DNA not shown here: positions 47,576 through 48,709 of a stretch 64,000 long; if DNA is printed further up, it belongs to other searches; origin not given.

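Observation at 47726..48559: PASTA-only membrane protein occupies the PrkC slot of a conserved def-fmt-rsmB-...-rpe locus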

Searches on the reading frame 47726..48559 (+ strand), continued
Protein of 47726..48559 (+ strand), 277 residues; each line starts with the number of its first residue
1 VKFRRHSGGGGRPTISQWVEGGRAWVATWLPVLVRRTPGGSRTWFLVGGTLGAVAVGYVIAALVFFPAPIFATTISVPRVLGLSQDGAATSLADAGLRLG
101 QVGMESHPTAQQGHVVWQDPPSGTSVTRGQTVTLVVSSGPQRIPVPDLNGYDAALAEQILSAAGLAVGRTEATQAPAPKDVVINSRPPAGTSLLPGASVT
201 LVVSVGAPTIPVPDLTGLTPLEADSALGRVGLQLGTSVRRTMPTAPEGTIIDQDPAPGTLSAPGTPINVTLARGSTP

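Call 20: search_solved_structures(query=window:47726-48559:+, max_evalue=0.001, show_alignments=1)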
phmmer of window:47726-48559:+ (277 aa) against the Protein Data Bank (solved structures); distinct sequences matched with E-value up to 0.001: 9.
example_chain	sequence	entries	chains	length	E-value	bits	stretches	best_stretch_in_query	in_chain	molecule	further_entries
2kui_A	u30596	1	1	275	4.6e-21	79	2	74-190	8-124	Serine/threonine-protein kinase pknB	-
5e12_A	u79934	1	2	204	4.5e-13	52.7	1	77-231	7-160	Serine/threonine-protein kinase PknB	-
3m9g_A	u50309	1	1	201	4.8e-11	46.1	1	77-272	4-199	Protein kinase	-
3py9_A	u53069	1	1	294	5.4e-11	45.9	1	77-274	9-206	Protein kinase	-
2kud_A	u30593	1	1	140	9.7e-11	45.1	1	74-198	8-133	Serine/threonine-protein kinase pknB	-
5e10_A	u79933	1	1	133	1.7e-10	44.3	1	75-198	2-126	Serine/threonine-protein kinase PknB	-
2kuf_A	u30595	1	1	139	8.5e-09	38.7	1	139-231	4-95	Serine/threonine-protein kinase pknB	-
5e0z_A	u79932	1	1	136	1.4e-08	38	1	139-231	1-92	Serine/threonine-protein kinase PknB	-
2kue_A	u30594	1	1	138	3.1e-07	33.6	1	77-201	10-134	Serine/threonine-protein kinase pknB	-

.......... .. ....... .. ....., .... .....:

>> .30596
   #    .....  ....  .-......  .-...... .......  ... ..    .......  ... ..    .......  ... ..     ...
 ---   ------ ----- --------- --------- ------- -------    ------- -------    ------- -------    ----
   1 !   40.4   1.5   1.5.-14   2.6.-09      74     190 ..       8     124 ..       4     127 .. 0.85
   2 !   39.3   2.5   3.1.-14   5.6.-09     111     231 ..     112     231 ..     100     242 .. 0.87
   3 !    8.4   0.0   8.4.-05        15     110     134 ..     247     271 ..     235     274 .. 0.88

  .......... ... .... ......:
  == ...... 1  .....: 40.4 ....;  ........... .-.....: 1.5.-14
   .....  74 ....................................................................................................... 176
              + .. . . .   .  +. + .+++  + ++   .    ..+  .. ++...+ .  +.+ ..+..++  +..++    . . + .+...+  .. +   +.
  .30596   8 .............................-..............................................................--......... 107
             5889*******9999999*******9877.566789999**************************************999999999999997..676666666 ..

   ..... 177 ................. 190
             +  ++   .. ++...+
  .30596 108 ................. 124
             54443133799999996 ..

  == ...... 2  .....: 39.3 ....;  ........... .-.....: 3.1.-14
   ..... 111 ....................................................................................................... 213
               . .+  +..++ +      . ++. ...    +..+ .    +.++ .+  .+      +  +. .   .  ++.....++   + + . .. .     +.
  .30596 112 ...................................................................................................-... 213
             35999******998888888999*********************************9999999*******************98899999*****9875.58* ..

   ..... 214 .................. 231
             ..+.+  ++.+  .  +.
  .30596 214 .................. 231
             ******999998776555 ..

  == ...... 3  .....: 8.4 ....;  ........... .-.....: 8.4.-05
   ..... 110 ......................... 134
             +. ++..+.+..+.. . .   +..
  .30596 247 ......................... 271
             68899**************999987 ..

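Call 21: find_related_loci(query=A1, collection=genome_contigs, flank=8000)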
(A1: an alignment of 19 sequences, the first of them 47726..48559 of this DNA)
Query A1 (277 aa) in genome_contigs; peptide patterns used: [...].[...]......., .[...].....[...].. (x = any residue, [..] = any of these).
110 stretches matched a pattern; 47 encode a relative of the query (tblastn E <= 1e-3); 47 distinct loci.
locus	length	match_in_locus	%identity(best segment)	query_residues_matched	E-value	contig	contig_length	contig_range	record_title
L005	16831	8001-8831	86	1-276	4e-144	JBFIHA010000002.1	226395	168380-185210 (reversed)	MAG: Gemmatimonadales bacterium isolate Mix_sand11.2021.09.Z.113 k141_857629_length_226395_cov_16.1233, whole genome sho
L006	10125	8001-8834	82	1-277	5e-137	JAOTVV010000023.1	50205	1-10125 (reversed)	MAG: Gemmatimonadota bacterium isolate 13_May_SF_Bin58 13_May_SF_Bin58_scaffold_322_c1, whole genome shotgun sequence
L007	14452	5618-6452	79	1-277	7e-128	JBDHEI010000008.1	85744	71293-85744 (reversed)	MAG: Gemmatimonadota bacterium isolate M8-44_Bin_155 M8-44_Bin_155_scaffold_172, whole genome shotgun sequence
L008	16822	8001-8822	57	1-277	3e-91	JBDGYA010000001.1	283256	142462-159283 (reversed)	MAG: Gemmatimonadota bacterium isolate M3-30_Bin_280 M3-30_Bin_280_scaffold_3, whole genome shotgun sequence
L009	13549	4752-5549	56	1-274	3e-88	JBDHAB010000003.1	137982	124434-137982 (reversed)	MAG: Gemmatimonadota bacterium isolate M3-44_Bin_129 M3-44_Bin_129_scaffold_100, whole genome shotgun sequence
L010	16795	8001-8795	59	1-275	1e-84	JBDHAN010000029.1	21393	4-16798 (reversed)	MAG: Gemmatimonadota bacterium isolate M3-44_Bin_252 M3-44_Bin_252_scaffold_8660, whole genome shotgun sequence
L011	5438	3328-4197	53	1-276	2e-83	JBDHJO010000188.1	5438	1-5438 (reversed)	MAG: Gemmatimonadota bacterium isolate BHB10-26_Bin_233 BHB10-26_Bin_233_scaffold_79839, whole genome shotgun sequence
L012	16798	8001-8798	55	1-275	3e-83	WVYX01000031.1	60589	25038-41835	MAG: Gemmatimonadales bacterium isolate CS3-C064 C_merged_R1_(paired)_contig_3725, whole genome shotgun sequence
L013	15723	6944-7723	58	23-277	3e-82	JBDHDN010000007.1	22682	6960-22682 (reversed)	MAG: Gemmatimonadota bacterium isolate M8-32_Bin_256 M8-32_Bin_256_scaffold_5759, whole genome shotgun sequence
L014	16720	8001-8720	60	34-273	5e-81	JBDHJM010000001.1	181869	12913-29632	MAG: Gemmatimonadota bacterium isolate BHB10-26_Bin_197 BHB10-26_Bin_197_scaffold_308, whole genome shotgun sequence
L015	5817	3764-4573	52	1-277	9e-79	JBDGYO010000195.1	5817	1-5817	MAG: Gemmatimonadota bacterium isolate M3-38_Bin_121 M3-38_Bin_121_scaffold_113377, whole genome shotgun sequence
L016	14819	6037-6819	54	1-275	2e-78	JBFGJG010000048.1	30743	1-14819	MAG: Gemmatimonadales bacterium isolate Mix_sand03.2021.01.D.106 k141_3514046_length_30743_cov_19.2911, whole genome sho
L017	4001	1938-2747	51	1-277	1e-77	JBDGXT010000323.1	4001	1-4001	MAG: Gemmatimonadota bacterium isolate M3-30_Bin_181 M3-30_Bin_181_scaffold_300254, whole genome shotgun sequence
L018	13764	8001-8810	50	1-277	1e-77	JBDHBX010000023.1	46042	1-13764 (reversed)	MAG: Gemmatimonadota bacterium isolate M8-12_Bin_273 M8-12_Bin_273_scaffold_1477, whole genome shotgun sequence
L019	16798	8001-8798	51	1-275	5e-77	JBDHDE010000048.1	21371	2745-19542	MAG: Gemmatimonadota bacterium isolate M8-32_Bin_184 M8-32_Bin_184_scaffold_6457, whole genome shotgun sequence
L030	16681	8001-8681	58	53-273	1e-70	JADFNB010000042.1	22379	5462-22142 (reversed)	MAG: Gemmatimonadetes bacterium isolate B60T1B8 B60T1B8_NODE3761, whole genome shotgun sequence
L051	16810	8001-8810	44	1-277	9e-64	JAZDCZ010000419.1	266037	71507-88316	MAG: Gemmatimonadota bacterium isolate LQ108M_Bin_24 LQ108M_Bin_24_scaffold_420, whole genome shotgun sequence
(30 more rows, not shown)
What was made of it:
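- Tried and rejected: (3) The GTDB scan with the X alignment (call 21).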

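Call 26: search_protein_families(library=pfam, proteins=[P0164, P0254, P0255, P0220, P0262, P0197, P0228, P0213, P0189, P0231], max_evalue=0.0001)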
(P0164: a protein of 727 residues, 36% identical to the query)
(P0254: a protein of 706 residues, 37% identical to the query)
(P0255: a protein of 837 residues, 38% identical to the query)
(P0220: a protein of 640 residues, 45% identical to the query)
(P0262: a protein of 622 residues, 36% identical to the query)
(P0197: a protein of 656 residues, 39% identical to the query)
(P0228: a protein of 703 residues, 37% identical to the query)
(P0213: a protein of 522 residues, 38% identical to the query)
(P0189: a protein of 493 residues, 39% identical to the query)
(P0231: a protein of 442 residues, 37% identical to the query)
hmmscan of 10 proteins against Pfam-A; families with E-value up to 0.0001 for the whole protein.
P0164 (727 aa): 3 families
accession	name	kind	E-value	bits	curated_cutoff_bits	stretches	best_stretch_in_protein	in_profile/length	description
PF03793.24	PASTA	-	3.6e-100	328.4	23.2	6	413-475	2-64/64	PASTA domain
PF23920.1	DUF7259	-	1.9e-06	28.1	27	0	498-526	47-75/77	Domain of unknown function (DUF7259)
PF11614.14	FixG_C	-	1.4e-05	25.6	25.6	0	141-209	34-102/119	IG-like fold at C-terminal of FixG, putative oxidoreductase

P0254 (706 aa): 4 families
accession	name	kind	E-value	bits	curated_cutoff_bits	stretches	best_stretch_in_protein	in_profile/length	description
PF03793.24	PASTA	-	6.5e-105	343.6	23.2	6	455-517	1-64/64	PASTA domain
PF13385.13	Laminin_G_3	-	7.9e-20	72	27.6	1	86-240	3-151/151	Concanavalin A-like lectin/glucanases superfamily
PF19157.5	DUF5839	-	4.4e-05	23.9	23.7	0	434-472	36-74/83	Family of unknown function (DUF5839)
PF19170.5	DUF5852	-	7.8e-05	23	25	0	292-346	79-134/187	Family of unknown function (DUF5852)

P0255 (837 aa): 5 families
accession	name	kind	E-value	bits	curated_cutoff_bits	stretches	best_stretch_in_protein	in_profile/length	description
PF03793.24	PASTA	-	4.8e-115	376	23.2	9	232-293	3-64/64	PASTA domain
PF15780.11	ASH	-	8.4e-09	35.9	27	0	130-211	14-91/98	Abnormal spindle-like microcephaly-assoc'd, ASPM-SPD-2-Hydin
PF22544.2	HYDIN_VesB_CFA65-like_Ig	-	1.9e-06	28.4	25.5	0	145-212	24-88/100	HYDIN/CFA65/VesB-like, Ig-like domain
PF12371.14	TMEM131_like_N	-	1.6e-05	25.5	28.8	0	19-100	2-81/84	Transmembrane protein 131-like N-terminal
PF13399.11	LytR_C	-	4.1e-05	24.9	22.2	0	649-689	18-56/86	LytR cell envelope-related transcriptional attenuator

P0220 (640 aa): 3 families
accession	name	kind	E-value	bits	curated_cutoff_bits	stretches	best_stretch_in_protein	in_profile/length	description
PF03793.24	PASTA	-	4.7e-87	286.4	23.2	6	13-74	2-63/64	PASTA domain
PF13385.13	Laminin_G_3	-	1.3e-31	110.3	27.6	1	427-584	1-150/151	Concanavalin A-like lectin/glucanases superfamily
PF02210.31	Laminin_G_2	-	9.7e-05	23.3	22.9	0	490-574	27-123/126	Laminin G domain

P0262 (622 aa): 3 families
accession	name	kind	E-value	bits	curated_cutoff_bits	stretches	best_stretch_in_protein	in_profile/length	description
PF03793.24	PASTA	-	7e-90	295.4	23.2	6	237-300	1-64/64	PASTA domain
PF22962.3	Ig_NUP210_7th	-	1e-09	38.9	27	0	485-511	5-30/99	NUP210 Ig-like domain 7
PF00404.24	Dockerin_1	-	5.9e-07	30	22.9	1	46-92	3-54/57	Dockerin type I domain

P0197 (656 aa): 1 family
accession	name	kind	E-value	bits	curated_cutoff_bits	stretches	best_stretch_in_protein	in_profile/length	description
PF03793.24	PASTA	-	2.7e-119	389.6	23.2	9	376-437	2-63/64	PASTA domain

P0228 (703 aa): 2 families
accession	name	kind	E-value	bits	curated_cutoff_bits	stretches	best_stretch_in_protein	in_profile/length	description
PF03793.24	PASTA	-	9.1e-91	298.3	23.2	7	272-332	3-63/64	PASTA domain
PF25549.1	DUF7927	-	9.4e-10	39.3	31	0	448-505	7-62/132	Domain of unknown function (DUF7927)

P0213 (522 aa): 1 family
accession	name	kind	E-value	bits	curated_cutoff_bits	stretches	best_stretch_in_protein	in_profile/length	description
PF03793.24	PASTA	-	2.4e-104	341.7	23.2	7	255-316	2-63/64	PASTA domain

P0189 (493 aa): 3 families
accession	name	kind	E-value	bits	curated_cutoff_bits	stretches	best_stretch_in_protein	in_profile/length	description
PF03793.24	PASTA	-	5.9e-110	359.7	23.2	7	97-153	1-58/64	PASTA domain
PF12385.14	Peptidase_C70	-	1.7e-06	28.4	19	0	438-463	54-79/141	Papain-like cysteine protease AvrRpt2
PF17581.7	DUF5483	-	1.1e-05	24.9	27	0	135-174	222-263/471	Family of unknown function (DUF5483)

P0231 (442 aa): 1 family
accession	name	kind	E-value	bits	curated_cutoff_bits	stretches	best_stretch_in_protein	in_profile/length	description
PF03793.24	PASTA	-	1.5e-85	281.6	23.2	6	100-161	2-63/64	PASTA domain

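Call 41: predict_structure(alignment_id=A1)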
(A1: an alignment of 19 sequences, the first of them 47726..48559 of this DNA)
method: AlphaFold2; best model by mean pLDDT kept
length: 277 residues; sequences in the alignment: 19
mean_pLDDT: 87.7   pTM: 0.51
mean pLDDT of the five models: 87.7, 87.2, 85.9, 82.9, 81.5
residues with pLDDT >= 90: 175; 70-90: 67; 50-70: 31; < 50: 4
segments of 3 or more residues with pLDDT < 50: none
pLDDT, mean of each block of 10 residues (from residue 1): 51 70 76 60 80 89 72 89 97 97 94 96 95 96 95 97 96 90 96 96 86 95 95 92 88 93 91 80
secondary structure, 60 per line:
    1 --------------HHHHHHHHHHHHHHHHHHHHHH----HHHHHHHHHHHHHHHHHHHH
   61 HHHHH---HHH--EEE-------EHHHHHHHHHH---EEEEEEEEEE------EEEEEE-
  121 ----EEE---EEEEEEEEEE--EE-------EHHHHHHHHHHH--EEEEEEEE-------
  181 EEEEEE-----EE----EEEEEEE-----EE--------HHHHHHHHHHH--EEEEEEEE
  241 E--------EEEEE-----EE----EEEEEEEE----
elements in order: H15-36 H41-65 E74-76 H85-94 E98-107 E114-119 E125-127 E131-140 H153-163 E166-173 E181-186 E198-204 H220-230 E233-241 E250-254 E266-273
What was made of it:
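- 47726..48559 (+): X: a 277-aa bitopic PASTA-only membrane protein, given here as the whole gene. AF2 mean pLDDT is 87.7 (call 41).
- On PASTA domain (Pfam PF03793): The AF2 model (pLDDT 87.7) has one helix plus strands in each repeat (call 41).
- The AF2 model is confident (call 41).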

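Call 44: fold_search(model_id=the predicted structure, library=pdb)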
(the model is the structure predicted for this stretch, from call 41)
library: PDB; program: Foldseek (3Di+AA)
matches with E <= 10: 67; with E <= 0.001: 27
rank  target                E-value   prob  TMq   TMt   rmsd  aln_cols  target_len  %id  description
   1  3m9g                  6.1e-14  1.00  0.41  0.53   7.5       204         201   23  Crystal structure of the three-PASTA-domain of a Ser/Thr kinase from Staphylococcus aureus (released 2010-11-03)
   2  3py9                  7.2e-14  1.00  0.37  0.37   8.6       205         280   23  X-ray structural studies of the entire extra-cellular region of the Ser/Thr kinase PrkC from Staphylococcus aureus (released 2011-01-19)
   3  5e12_A                9.1e-14  1.00  0.44  0.58   6.7       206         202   24  Crystal Structure of PASTA Domains 2, 3 and 4 of Mycobacterium tuberculosis Protein Kinase B (released 2016-09-14)
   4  5e12_B                1.8e-13  1.00  0.43  0.60   7.0       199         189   25  Crystal Structure of PASTA Domains 2, 3 and 4 of Mycobacterium tuberculosis Protein Kinase B (released 2016-09-14)
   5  2kui_MODEL_1_A        7.9e-10  1.00  0.38  0.38   7.6       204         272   27  NMR structure of the PASTA domain of Mycobacterium tuberculosis of PknB (released 2010-04-14)
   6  5e10                  3.1e-09  1.00  0.35  0.64   4.4       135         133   30  Crystal Structure of PASTA Domains 1 and 2 of Mycobacterium tuberculosis Protein Kinase B (released 2016-09-14)
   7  2kud_MODEL_1_A        9.1e-07  1.00  0.38  0.67   4.0       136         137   30  NMR structure of the PASTA domain 1 and 2 of Mycobacterium tuberculosis of PknB (released 2010-04-14)
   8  2kuf_MODEL_1_A        1.2e-06  1.00  0.28  0.50   7.2       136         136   29  NMR structure of the PASTA domain 3 and 4 of Mycobacterium tuberculosis of PknB (released 2010-04-14)
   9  2kue_MODEL_1_A        3.0e-06  1.00  0.28  0.52   8.1       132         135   26  NMR structure of the PASTA domain 2 and 3 of Mycobacterium tuberculosis of PknB (released 2010-04-14)
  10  5oau                  4.9e-06  1.00  0.19  0.08  15.7       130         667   17  Penicillin-Binding Protein 2X (PBP2X) from Streptococcus pneumoniae (released 2018-05-30)
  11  7o4c_A                6.5e-06  1.00  0.19  0.44  15.9       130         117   20  Crystal structure of PASTA domains of the Penicillin-Binding Protein 1 (PBP1) from Staphylococcus aureus (released 2021-11-03)
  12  7o61_A                1.5e-05  1.00  0.19  0.44  15.8       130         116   19  Crystal structure of the C-terminal PASTA domains of Staphylococcus aureus PBP1 (released 2022-04-20)
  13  2z2l_C                1.7e-05  1.00  0.19  0.40  16.1       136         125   17  Penicillin-Binding Protein 2X (PBP2X) from Streptococcus pneumoniae (released 2007-09-04)
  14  1k25_D                2.3e-05  1.00  0.20  0.10  15.7       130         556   18  PBP2x from a Highly Penicillin-resistant Streptococcus pneumoniae Clinical Isolate (released 2001-10-31)
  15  1k25_A                2.8e-05  1.00  0.19  0.10  15.6       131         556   16  PBP2x from a Highly Penicillin-resistant Streptococcus pneumoniae Clinical Isolate (released 2001-10-31)
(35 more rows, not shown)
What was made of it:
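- On PASTA domain (Pfam PF03793): Foldseek matches 3m9g, 3py9 and 5e12 at E=6e-14 to 9e-14 (call 44).
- Closest known: PASTA domains of class B PBPs. Same: The same domain fold (call 44).
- Closest known: PASTA domains of class B PBPs. Different: The structural match is weaker: E about 1e-5, covering about 130 columns (call 44).
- The best Foldseek matches are the Stk1 and PknB ectodomains (E=6e-14 over about 204 columns), ahead of the PBP2x and PBP1 PASTA pairs (E about 1e-5) (calls 41, 44).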

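Call 45: search_protein_families(library=pfam, proteins=[P0143, P0244, P0155, P0176, P0188, P0257, P0230, P0196, P0136, P0217], max_evalue=0.00001)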
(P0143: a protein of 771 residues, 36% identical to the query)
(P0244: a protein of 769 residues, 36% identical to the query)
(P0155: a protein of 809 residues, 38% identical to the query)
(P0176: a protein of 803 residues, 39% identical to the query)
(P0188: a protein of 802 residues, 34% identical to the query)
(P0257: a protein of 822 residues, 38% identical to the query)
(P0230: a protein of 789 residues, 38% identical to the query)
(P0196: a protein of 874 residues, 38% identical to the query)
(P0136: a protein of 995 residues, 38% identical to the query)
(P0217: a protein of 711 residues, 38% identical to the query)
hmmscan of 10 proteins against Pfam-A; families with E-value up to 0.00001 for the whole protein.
P0143 (771 aa): 3 families
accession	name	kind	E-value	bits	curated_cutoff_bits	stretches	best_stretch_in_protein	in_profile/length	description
PF03793.24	PASTA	-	1.6e-165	537.7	23.2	11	117-180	1-64/64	PASTA domain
PF23920.1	DUF7259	-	2.5e-07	30.9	27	0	63-95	43-75/77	Domain of unknown function (DUF7259)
PF22962.3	Ig_NUP210_7th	-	2.1e-06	28.3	27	0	93-117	4-28/99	NUP210 Ig-like domain 7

P0244 (769 aa): 2 families
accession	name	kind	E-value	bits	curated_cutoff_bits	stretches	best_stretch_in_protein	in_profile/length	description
PF03793.24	PASTA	-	4.9e-97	318.3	23.2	7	519-582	1-64/64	PASTA domain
PF00041.27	fn3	-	2.6e-10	40.8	25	0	56-125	2-67/84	Fibronectin type III domain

P0155 (809 aa): 2 families
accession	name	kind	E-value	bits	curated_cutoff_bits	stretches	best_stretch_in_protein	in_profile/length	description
PF03793.24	PASTA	-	5.8e-126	411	23.2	9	429-492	1-64/64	PASTA domain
PF00963.24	Cohesin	-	9e-07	29.6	24.1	1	25-154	4-138/139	Cohesin domain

P0176 (803 aa): 1 family
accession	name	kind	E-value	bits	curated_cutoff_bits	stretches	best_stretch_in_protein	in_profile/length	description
PF03793.24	PASTA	-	6.5e-105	343.6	23.2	8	574-637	1-64/64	PASTA domain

P0188 (802 aa): 1 family
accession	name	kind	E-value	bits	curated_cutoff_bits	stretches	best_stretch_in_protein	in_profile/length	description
PF03793.24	PASTA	-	8.2e-145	471.4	23.2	11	533-596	2-64/64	PASTA domain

P0257 (822 aa): 2 families
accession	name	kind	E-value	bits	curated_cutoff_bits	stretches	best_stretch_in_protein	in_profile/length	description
PF03793.24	PASTA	-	2.1e-73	242.6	23.2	5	580-643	1-64/64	PASTA domain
PF19190.6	BACON_2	-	1.6e-14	54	25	0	253-335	16-92/94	Viral BACON domain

P0230 (789 aa): 1 family
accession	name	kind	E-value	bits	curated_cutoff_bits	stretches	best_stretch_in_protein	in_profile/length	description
PF03793.24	PASTA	-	1.7e-118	387.1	23.2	9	354-414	3-63/64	PASTA domain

P0196 (874 aa): 1 family
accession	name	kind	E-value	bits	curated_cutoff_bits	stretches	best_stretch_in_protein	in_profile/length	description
PF03793.24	PASTA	-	4.8e-132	430.5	23.2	9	498-560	1-63/64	PASTA domain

P0136 (995 aa): 1 family
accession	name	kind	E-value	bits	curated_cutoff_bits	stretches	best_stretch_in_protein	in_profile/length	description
PF03793.24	PASTA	-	6.1e-202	654.4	23.2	15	814-877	1-64/64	PASTA domain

P0217 (711 aa): 1 family
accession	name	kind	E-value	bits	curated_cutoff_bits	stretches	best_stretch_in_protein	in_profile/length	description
PF03793.24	PASTA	-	4.2e-70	232.1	23.2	7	67-126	2-62/64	PASTA domain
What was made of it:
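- Closest known: Giant multi-PASTA surface proteins from metagenomes. Different: They have 5 to more than 18 repeats, combined with Laminin_G, fn3, cohesin, dockerin or BACON domains (calls 26, 45).
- Tried and rejected: The 20 that I scanned carry no kinase (calls 26, 45), so the search did not help to find orthologues in other phyla.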
